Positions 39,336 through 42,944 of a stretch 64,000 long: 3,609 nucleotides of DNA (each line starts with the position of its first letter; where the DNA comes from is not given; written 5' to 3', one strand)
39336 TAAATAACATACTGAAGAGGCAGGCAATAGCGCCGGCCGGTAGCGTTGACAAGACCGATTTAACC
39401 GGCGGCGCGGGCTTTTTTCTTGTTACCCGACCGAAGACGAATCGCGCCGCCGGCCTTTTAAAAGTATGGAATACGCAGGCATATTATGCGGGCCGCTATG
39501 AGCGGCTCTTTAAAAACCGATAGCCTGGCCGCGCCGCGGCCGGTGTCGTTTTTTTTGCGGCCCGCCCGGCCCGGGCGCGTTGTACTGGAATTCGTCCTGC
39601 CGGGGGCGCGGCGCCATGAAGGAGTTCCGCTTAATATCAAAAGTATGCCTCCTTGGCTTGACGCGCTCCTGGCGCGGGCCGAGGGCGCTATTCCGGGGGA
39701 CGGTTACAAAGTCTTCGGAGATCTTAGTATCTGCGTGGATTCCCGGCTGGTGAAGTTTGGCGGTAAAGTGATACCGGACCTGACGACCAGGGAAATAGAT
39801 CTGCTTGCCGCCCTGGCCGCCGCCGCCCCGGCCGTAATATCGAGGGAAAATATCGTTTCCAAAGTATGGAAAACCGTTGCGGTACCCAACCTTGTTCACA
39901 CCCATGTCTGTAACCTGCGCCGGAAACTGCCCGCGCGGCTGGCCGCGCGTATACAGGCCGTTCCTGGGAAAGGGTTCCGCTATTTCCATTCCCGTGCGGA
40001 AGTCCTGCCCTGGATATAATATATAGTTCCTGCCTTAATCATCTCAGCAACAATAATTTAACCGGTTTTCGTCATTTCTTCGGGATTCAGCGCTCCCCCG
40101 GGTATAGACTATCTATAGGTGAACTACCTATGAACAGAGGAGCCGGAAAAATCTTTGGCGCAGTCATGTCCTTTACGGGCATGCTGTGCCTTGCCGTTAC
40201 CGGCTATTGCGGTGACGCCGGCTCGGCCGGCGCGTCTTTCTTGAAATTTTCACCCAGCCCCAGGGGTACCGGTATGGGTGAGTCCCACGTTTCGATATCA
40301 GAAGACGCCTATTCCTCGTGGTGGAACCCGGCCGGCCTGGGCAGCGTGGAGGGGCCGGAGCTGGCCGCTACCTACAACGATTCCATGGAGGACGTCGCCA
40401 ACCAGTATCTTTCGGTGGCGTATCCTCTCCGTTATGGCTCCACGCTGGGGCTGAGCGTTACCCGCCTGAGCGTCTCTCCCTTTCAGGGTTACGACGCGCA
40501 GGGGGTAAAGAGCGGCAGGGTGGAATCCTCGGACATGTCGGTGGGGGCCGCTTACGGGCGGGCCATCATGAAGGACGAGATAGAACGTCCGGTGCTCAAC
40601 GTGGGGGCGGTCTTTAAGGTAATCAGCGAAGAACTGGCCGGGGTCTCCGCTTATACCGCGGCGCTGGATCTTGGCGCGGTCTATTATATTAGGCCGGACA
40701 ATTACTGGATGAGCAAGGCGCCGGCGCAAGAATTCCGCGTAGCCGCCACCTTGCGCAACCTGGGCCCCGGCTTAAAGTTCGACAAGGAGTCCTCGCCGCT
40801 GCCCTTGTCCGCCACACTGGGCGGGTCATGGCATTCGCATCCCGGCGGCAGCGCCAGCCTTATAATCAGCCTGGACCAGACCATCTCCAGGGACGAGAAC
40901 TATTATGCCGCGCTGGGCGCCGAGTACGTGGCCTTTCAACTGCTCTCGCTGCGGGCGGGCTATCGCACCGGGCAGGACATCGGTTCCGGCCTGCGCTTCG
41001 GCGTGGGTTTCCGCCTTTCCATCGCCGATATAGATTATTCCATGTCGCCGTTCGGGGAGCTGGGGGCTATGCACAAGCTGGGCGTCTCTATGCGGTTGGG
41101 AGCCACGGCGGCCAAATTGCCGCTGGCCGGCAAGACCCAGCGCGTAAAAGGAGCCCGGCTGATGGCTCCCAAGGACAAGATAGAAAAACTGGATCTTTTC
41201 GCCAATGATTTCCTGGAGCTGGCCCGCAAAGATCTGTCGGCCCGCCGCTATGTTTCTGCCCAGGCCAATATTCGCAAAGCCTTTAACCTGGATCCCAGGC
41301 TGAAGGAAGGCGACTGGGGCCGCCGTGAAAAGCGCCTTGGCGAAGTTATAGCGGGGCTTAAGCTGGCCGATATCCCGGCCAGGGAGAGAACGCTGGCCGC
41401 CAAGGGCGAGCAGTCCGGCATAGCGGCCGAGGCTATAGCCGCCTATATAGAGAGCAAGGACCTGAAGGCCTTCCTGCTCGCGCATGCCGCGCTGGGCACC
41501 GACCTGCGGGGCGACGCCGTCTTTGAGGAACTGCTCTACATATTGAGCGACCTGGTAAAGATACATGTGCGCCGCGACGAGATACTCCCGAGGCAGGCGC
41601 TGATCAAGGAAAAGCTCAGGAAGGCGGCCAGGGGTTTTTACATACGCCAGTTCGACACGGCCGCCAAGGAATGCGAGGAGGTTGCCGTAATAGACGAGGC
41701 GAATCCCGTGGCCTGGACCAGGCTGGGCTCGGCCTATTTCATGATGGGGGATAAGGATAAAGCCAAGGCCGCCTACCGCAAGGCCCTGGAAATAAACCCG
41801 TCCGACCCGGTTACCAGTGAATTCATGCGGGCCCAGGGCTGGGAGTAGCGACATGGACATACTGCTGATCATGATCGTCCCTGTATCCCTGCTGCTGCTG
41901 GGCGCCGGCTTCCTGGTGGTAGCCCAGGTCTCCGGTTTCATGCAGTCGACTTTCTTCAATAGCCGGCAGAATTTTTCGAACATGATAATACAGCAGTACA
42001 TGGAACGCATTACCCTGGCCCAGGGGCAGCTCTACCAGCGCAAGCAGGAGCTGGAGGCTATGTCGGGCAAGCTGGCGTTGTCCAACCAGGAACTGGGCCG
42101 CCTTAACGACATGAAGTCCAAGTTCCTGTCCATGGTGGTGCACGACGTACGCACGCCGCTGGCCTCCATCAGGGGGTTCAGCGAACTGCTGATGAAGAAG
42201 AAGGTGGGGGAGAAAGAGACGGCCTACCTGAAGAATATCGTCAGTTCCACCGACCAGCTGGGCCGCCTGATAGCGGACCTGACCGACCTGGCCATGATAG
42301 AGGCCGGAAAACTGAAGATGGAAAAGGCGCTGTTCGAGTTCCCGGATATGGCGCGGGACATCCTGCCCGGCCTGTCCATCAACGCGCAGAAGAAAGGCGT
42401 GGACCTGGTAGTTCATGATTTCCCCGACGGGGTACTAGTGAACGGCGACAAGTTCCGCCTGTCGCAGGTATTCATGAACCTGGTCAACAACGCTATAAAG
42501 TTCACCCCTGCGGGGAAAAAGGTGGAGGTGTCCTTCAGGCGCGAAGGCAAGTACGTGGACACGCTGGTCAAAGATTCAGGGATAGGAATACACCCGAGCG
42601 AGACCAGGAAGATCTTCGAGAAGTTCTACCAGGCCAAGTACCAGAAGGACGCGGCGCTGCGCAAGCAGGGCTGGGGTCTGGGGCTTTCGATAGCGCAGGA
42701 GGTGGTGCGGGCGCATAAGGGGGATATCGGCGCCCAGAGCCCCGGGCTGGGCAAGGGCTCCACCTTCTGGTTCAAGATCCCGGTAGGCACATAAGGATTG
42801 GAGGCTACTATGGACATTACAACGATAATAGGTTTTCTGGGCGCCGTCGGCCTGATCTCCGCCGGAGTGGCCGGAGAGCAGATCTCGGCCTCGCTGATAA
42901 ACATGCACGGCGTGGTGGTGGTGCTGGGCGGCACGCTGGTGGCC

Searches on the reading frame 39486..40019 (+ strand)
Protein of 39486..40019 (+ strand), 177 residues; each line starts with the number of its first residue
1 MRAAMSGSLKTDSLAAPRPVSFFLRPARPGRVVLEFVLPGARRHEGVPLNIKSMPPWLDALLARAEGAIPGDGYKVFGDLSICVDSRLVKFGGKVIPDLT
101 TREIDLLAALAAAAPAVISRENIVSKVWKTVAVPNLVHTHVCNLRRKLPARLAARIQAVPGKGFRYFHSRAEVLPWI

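Call 9: search_protein_families(library=pfam, proteins=[window:39486-40019:+], max_evalue=0.01)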
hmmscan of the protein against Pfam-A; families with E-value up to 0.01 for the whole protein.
window:39486-40019:+ (177 aa): 1 family
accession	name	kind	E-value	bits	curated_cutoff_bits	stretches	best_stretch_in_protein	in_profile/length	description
PF00486.34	Trans_reg_C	-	1.8e-14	54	26.2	1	98-165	5-76/77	Transcriptional regulatory protein, C terminal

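Call 17: search_protein_families(library=ncbifam, proteins=[window:39486-40019:+], max_evalue=0.01)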
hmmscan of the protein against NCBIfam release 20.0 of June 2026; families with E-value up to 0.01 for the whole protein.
window:39486-40019:+ (177 aa): 29 families (the best 25 are shown)
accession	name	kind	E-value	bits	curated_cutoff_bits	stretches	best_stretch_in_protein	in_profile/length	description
NF041733.1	resp_reg_CseB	equivalog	2.5e-09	36.9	350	1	72-165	134-225/228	two-component system response regulator CseB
NF053854.1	RespRegPhoBBctds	equivalog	7e-09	35.4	270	1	48-165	101-223/225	two-component system response regulator PhoB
NF040689.1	MtrAB_MtrA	equivalog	9.4e-09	34.9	300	1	77-151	126-201/219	MtrAB system response regulator MtrA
NF033120.0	vanR_FM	exception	8.6e-08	32.1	460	1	77-165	137-228/231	vancomycin resistance response regulator transcription factor, VanR-F/VanR-M family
NF041734.1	resp_reg_RppA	equivalog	7.3e-07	28.8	250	1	97-166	155-227/229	two-component system response regulator RppA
NF051850.1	RespRegRprY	equivalog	1.5e-06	27.8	370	1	37-169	95-229/234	response regulator transcription factor RprY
NF007982.1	PRK10710.1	equivalog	4.3e-06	26.5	380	1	90-167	148-228/235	envelope stress response regulator BaeR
NF045944.1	ResRegRpaBCyano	equivalog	9.8e-06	25.1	330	1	76-164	132-225/229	response regulator transcription factor RpaB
TIGR02154.1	PhoB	equivalog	1e-05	25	296.2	1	77-166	134-225/226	phosphate regulon transcriptional regulator PhoB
NF000402.1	vanR-B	exception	1.3e-05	24.7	480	1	77-165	129-215/219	vancomycin resistance response regulator transcription factor VanR-B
NF008296.0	PRK11083.1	equivalog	6.1e-05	22.5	273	1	62-151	118-208/228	two-component system response regulator CreB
NF007540.1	PRK10153.1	equivalog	6.1e-05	22.1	400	1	101-148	31-79/516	lysine decarboxylation/transport transcriptional activator CadC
TIGR01387.1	cztR_silR_copR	subfamily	7.8e-05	22.4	279.2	1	78-163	128-215/218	heavy metal response regulator transcription factor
NF045914.1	RespRegNblR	equivalog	8.8e-05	22.2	300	1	77-163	134-222/228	response regulator transcription factor NblR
NF008199.0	PRK10955.1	equivalog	9.8e-05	22.4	341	1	91-155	150-215/232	envelope stress response regulator transcription factor CpxR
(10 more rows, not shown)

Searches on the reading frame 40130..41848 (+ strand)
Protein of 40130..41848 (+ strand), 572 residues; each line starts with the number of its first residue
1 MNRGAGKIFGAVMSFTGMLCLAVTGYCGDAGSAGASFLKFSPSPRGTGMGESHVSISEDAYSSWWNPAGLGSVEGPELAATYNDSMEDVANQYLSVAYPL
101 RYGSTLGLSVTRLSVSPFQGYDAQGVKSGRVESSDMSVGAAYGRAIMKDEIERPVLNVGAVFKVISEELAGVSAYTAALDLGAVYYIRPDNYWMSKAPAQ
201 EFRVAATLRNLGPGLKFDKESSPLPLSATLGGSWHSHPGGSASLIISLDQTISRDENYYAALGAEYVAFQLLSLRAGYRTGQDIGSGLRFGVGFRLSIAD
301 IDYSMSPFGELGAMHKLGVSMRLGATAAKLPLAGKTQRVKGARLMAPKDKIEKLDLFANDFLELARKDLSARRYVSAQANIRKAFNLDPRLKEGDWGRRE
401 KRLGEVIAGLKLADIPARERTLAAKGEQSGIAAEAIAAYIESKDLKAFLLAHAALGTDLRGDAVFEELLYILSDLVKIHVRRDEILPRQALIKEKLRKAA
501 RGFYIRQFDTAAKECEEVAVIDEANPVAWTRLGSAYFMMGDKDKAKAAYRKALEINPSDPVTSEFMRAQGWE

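Call 9: search_protein_families(library=pfam, proteins=[window:40130-41848:+], max_evalue=0.01)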
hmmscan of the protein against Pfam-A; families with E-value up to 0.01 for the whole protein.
window:40130-41848:+ (572 aa): 12 families
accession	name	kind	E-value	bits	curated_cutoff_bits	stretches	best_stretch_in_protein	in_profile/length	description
PF00515.34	TPR_1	-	2.7e-11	43.2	27.8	1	527-559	2-34/34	Tetratricopeptide repeat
PF07719.23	TPR_2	-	2.6e-09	36.9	27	1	528-559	3-34/34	Tetratricopeptide repeat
PF13181.12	TPR_8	-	5.5e-09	35.9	25.7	1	528-558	3-33/34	Tetratricopeptide repeat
PF13428.12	TPR_14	-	2e-06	28.3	23.5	1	526-561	1-36/44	Tetratricopeptide repeat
PF14559.12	TPR_19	-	4.8e-06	27.2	25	1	507-560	6-59/68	Tetratricopeptide repeat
PF13174.12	TPR_6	-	6.7e-05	23.7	26.3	1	529-557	3-31/33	Tetratricopeptide repeat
PF19572.5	PorV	-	8e-05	22.7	27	1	34-69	12-47/243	Type IX secretion system protein PorV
PF13414.12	TPR_11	-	0.00013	22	26.8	1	533-560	1-28/42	TPR repeat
PF13431.12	TPR_17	-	0.00034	21.1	24.4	0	515-546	2-33/34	Tetratricopeptide repeat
PF23914.1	TPR_CcmH_CycH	-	0.00042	20.6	42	1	524-560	48-84/158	Cytochrome c-type biogenesis protein H TPR domain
PF13424.12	TPR_12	-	0.0015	19.2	30.1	1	528-556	47-75/77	Tetratricopeptide repeat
PF03349.22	Toluene_X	-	0.0055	15.7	29.7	0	41-100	19-77/421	Outer membrane protein transport protein (OMPP1/FadL/TodX)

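Call 17: search_protein_families(library=ncbifam, proteins=[window:40130-41848:+], max_evalue=0.01)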
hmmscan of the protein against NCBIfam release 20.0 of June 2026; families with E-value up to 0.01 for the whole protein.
window:40130-41848:+ (572 aa): 9 families
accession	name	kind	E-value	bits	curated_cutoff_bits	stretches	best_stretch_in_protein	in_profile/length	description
NF033709.1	PorV_fam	subfamily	7.2e-43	147.4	90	1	33-321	2-324/326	PorV/PorQ family protein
NF033711.1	T9SS_PorQ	equivalog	8.1e-24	84.3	220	1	16-233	8-210/335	type IX secretion system protein PorQ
NF033710.1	T9SS_OM_PorV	equivalog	7.2e-17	61.6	250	1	33-244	24-239/367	type IX secretion system outer membrane channel protein PorV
NF052325.1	PorVQ2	equivalog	7.5e-11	41.5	325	1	37-185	29-184/354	putative type IX sorting system protein PorV2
TIGR02917.1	PEP_TPR_lipo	equivalog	6e-06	24.4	312.2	1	506-559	445-498/899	XrtA/PEP-CTERM system TPR-repeat protein PrsT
TIGR02521.1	type_IV_pilW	equivalog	3.9e-05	23.3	154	1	493-560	32-99/234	type IV pilus biogenesis/stability protein PilW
NF040959.1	MamA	equivalog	0.00013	21.5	200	1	492-559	105-172/204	magnetosome protein MamA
TIGR02552.1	LcrH_SycD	equivalog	0.0032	17.2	104.8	1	506-561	32-87/136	SycD/LcrH family type III secretion system chaperone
NF047507.1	TPR_BatC_Lepto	exception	0.0041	16.6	175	1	508-558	74-128/214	TPR repeat-containing protein BatC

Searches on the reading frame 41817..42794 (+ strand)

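Call 9: search_protein_families(library=pfam, proteins=[window:41817-42794:+], max_evalue=0.01)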
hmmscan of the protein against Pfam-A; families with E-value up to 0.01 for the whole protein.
window:41817-42794:+ (325 aa): 3 families
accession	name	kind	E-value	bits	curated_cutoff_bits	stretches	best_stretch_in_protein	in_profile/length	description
PF02518.31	HATPase_c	-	2.1e-24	86.5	26.4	1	210-323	1-109/111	Histidine kinase-, DNA gyrase B-, and HSP90-like ATPase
PF00512.31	HisKA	-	4.7e-18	65.4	26.9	1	99-164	1-66/66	His Kinase A (phospho-acceptor) domain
PF13589.12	HATPase_c_3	-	0.002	18.6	25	1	216-290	4-79/137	Histidine kinase-, DNA gyrase B-, and HSP90-like ATPase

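Call 17: search_protein_families(library=ncbifam, proteins=[window:41817-42794:+], max_evalue=0.01)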
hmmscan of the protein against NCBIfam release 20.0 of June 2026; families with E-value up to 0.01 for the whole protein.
window:41817-42794:+ (325 aa): 78 families (the best 25 are shown)
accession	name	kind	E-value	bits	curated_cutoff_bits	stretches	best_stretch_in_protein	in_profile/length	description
NF046044.1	PnpS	equivalog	5.8e-54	183.6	400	1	46-322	117-390/390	two-component system histidine kinase PnpS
TIGR02966.1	phoR_proteo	equivalog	4.5e-49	167.3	334.2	1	92-320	106-332/333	phosphate regulon sensor histidine kinase PhoR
TIGR02956.1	TMAO_torS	equivalog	3.3e-48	164.5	676.5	1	73-323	430-682/967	TMAO reductase system sensor histidine kinase/response regulator TorS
NF038297.2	hybrid_HK_HrmK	equivalog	8.6e-47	160.1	725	1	31-323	165-457/607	hybrid histidine kinase/response regulator HrmK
NF008318.0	PRK11107.1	equivalog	1.1e-46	159.4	890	1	86-323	279-518/920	two-component sensor histidine kinase BarA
NF033092.0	HK_WalK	equivalog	1.2e-45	156.2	725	1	77-323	347-594/594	cell wall metabolism sensor histidine kinase WalK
NF041947.1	LuxQ_Vibrio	equivalog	4.2e-42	144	1200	1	50-323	426-696/843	quorum-sensing autoinducer 2 sensor kinase/phosphatase LuxQ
NF008302.0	PRK11091.1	equivalog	1.6e-41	142.4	838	1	96-323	279-505/779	aerobic respiration two-component sensor histidine kinase ArcB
NF041880.1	EPS_EpsF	equivalog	1.1e-39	136.2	900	1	97-321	271-491/492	response regulator EpsF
NF008312.0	PRK11100.1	equivalog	1.4e-37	129.6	356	1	26-305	190-457/477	two-component system sensor histidine kinase CreC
NF041735.1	hist_kin_RppB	equivalog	2.9e-37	128.5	400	1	102-322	218-438/438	two-component system sensor histidine kinase RppB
NF012163.2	BaeS_SmeS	equivalog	3.7e-37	128.3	500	1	73-312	213-448/457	sensor histidine kinase efflux regulator BaeS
NF045901.1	HisKinLetSLeg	equivalog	1.6e-36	125.7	1650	1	57-321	250-516/906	two-component system sensor histidine kinase LetS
NF041832.1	near_NosP_CTERM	subfamily_domain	1.9e-36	126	400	1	97-324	4-226/370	NahK/ErcS family hybrid sensor histidine kinase/response regulator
NF011874.0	PRK15347.1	equivalog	2e-36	125.4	852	1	71-323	369-614/921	two component system sensor kinase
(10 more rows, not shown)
